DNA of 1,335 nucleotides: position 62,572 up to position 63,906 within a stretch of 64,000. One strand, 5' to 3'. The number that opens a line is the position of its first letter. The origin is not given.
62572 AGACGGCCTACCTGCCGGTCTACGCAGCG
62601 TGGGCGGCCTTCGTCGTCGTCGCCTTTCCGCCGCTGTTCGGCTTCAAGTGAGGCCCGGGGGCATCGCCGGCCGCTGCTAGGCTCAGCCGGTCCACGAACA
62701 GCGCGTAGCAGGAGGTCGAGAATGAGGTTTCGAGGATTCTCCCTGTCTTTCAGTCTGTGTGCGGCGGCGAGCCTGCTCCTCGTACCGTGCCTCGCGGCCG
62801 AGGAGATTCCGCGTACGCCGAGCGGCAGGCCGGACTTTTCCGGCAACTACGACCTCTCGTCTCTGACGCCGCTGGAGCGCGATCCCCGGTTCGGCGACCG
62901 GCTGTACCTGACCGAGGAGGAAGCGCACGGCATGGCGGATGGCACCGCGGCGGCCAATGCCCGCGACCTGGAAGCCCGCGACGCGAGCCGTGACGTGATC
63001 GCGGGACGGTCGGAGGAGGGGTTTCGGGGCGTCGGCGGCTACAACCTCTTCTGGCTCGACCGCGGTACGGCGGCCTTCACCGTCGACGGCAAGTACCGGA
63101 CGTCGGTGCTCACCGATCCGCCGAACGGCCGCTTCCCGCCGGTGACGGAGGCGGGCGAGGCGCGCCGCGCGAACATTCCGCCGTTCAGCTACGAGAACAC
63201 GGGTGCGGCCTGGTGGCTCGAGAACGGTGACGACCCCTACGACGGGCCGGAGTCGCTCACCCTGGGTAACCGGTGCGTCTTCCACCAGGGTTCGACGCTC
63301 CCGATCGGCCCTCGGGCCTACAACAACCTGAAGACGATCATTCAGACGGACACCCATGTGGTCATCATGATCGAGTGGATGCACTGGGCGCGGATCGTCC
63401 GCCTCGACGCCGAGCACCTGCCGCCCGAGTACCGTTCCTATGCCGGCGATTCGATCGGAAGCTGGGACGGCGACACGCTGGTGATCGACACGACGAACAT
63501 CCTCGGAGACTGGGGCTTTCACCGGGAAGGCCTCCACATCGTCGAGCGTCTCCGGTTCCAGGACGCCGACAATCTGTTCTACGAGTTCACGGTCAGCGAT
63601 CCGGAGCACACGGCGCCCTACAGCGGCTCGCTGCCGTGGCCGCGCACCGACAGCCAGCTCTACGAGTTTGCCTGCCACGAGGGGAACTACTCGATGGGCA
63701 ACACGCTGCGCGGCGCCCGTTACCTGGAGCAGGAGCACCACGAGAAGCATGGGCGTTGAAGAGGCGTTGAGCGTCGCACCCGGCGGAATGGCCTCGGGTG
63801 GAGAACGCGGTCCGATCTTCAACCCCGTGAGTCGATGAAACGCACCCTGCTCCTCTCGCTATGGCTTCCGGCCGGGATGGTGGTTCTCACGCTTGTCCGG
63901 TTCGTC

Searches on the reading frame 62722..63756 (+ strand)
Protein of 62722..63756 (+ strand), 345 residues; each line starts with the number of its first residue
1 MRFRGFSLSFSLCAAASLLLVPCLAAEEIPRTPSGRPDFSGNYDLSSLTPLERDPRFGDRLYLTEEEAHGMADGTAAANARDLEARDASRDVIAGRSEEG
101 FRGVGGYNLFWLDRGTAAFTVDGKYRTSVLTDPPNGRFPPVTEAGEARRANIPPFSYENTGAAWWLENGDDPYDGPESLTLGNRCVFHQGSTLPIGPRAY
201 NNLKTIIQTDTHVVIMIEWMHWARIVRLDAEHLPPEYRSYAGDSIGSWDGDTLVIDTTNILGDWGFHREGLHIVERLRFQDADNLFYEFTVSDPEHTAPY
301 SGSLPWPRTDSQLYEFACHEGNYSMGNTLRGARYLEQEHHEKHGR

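Call 4: search_protein_families(library=pfam, proteins=[window:62722-63756:+], max_evalue=1)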
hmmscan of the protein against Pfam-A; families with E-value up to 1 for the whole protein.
window:62722-63756:+ (345 aa): 0 families

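Call 5: search_protein_families(library=ncbifam, proteins=[window:62722-63756:+], max_evalue=1)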
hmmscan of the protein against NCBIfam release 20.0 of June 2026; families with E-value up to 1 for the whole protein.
window:62722-63756:+ (345 aa): 0 families

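Call 70: predict_structure(alignment_id=A3)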
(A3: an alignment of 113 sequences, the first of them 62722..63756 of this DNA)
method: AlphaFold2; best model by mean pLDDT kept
length: 345 residues; sequences in the alignment: 113
mean_pLDDT: 74.5   pTM: 0.75
mean pLDDT of the five models: 74.5, 73.4, 72.9, 72.8, 71.5
residues with pLDDT >= 90: 116; 70-90: 86; 50-70: 104; < 50: 39
segments of 3 or more residues with pLDDT < 50: 1-3, 91-93, 95-114, 186-188, 321-323
pLDDT, mean of each block of 10 residues (from residue 1): 54 64 73 97 82 90 89 71 49 46 41 52 84 95 91 64 63 58 50 55 88 87 88 81 92 93 63 95 94 95 92 61 56 78 77
secondary structure, 60 per line:
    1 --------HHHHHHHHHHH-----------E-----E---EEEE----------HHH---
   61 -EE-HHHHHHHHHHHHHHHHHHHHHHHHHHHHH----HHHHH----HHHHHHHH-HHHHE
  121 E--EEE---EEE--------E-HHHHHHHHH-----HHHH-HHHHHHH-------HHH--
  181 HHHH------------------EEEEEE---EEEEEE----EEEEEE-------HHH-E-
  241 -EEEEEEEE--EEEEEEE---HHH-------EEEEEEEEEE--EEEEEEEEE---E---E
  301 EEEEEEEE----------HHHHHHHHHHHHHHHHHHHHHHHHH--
elements in order: H9-19 E41-44 H65-93 H98-102 H107-114 H116-119 E124-126 E130-132 H143-151 H157-160 H162-168 H181-184 E203-208 E212-217 E222-227 E242-249 E252-258 E272-281 E284-292 E300-308 H319-343

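Call 73: fold_search(model_id=the predicted structure, library=pdb)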
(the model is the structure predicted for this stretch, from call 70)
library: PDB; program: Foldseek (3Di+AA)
matches with E <= 10: 1314; with E <= 0.001: 0
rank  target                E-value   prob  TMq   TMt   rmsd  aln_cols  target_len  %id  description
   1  7e25                  1.4e-03  1.00  0.22  0.48   4.6       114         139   16  Crystal structure of human FABP7 complexed with palmitic acid (released 2021-07-14)
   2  6mpk                  1.5e-03  1.00  0.23  0.50   4.2       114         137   12  Crystal Structure of the 13-cis Retinal-Bound R111K:Y134F:T54V:R132Q:P39Y:R59Y:L121E:A32Y Mutant of Human Cellular Retin (released 2019-01-09)
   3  4m7m                  2.0e-03  1.00  0.23  0.51   4.9       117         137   14  Crystal structure of the R111K:R132Q:Y134F:T54V:R59W:A32W mutant of the Cellular Retinoic Acid Binding Protein Type II i (released 2013-10-09)
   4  5bvq_A                2.1e-03  1.00  0.23  0.55   3.3       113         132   16  Ligand-unbound pFABP4 (released 2015-08-05)
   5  5ura_A                2.3e-03  1.00  0.22  0.52   4.4       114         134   16  Enantiomer-Specific Binding of the Potent Antinociceptive Agent SBFI-26 to Anandamide transporters FABP7 (released 2017-08-23)
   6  4yfp                  2.3e-03  1.00  0.23  0.50   4.2       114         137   12  CRYSTAL STRUCTURE OF THE R111K:Y134F:T54V:R132Q:P39Y:R59Y MUTANT OF HUMAN CELLULAR RETINOIC ACID BINDING PROTEIN II WITH (released 2016-03-02)
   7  4qgw_A                2.4e-03  1.00  0.23  0.50   4.2       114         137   13  Crystal structure of the R132K:R111L:L121D mutant of Cellular Retinoic Acid Binding ProteinII complexed with a synthet (released 2015-01-28)
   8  3fa6_A                3.2e-03  1.00  0.22  0.49   5.1       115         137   13  Crystal structure of the R132K:Y134F:R111L:L121D:T54V mutant of cellular retinoic acid-binding protein II complexed wi (released 2009-10-27)
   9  6moq                  3.4e-03  1.00  0.22  0.49   4.3       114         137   12  Crystal Structure of the All-trans Retinal-Bound R111K:Y134F:T54V:R132Q:P39Y:R59Y:L121W Mutant of Human Cellular Retinoi (released 2019-01-09)
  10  4m6s                  3.6e-03  1.00  0.22  0.50   4.9       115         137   13  Crystal structure of the R111K:R132Y:Y134F:T54V:R59W:A32W mutant of the Cellular Retinoic Acid Binding Protein Type II i (released 2013-10-09)
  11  1cbq                  4.4e-03  1.00  0.22  0.50   4.9       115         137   12  CRYSTAL STRUCTURE OF CELLULAR RETINOIC-ACID-BINDING PROTEINS I AND II IN COMPLEX WITH ALL-TRANS-RETINOIC ACID AND A SYNT (released 1995-01-26)
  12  3fa9_A                4.4e-03  1.00  0.23  0.51   4.3       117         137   14  Crystal structure of the apo R132K:Y134F:R111L:L121D mutant of cellular retinoic acid-binding protein II at 1.94 angst (released 2009-10-27)
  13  2g7b                  4.7e-03  1.00  0.23  0.51   4.1       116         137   14  Crystal Structure of the R132K:R111L:L121E mutant of Cellular Retinoic Acid Binding Protein Type II In Complex With All- (released 2007-04-17)
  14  5hz8                  5.3e-03  1.00  0.22  0.52   4.5       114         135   12  FABP4_3 in complex with 6,8-Dichloro-4-phenyl-2-piperidin-1-yl-quinoline-3-carboxylic acid (released 2016-12-14)
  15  5hz9_A                5.3e-03  1.00  0.22  0.51   4.5       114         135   12  human FABP3 in complex with 6-Chloro-2-methyl-4-phenyl-quinoline-3-carboxylic acid (released 2016-12-14)
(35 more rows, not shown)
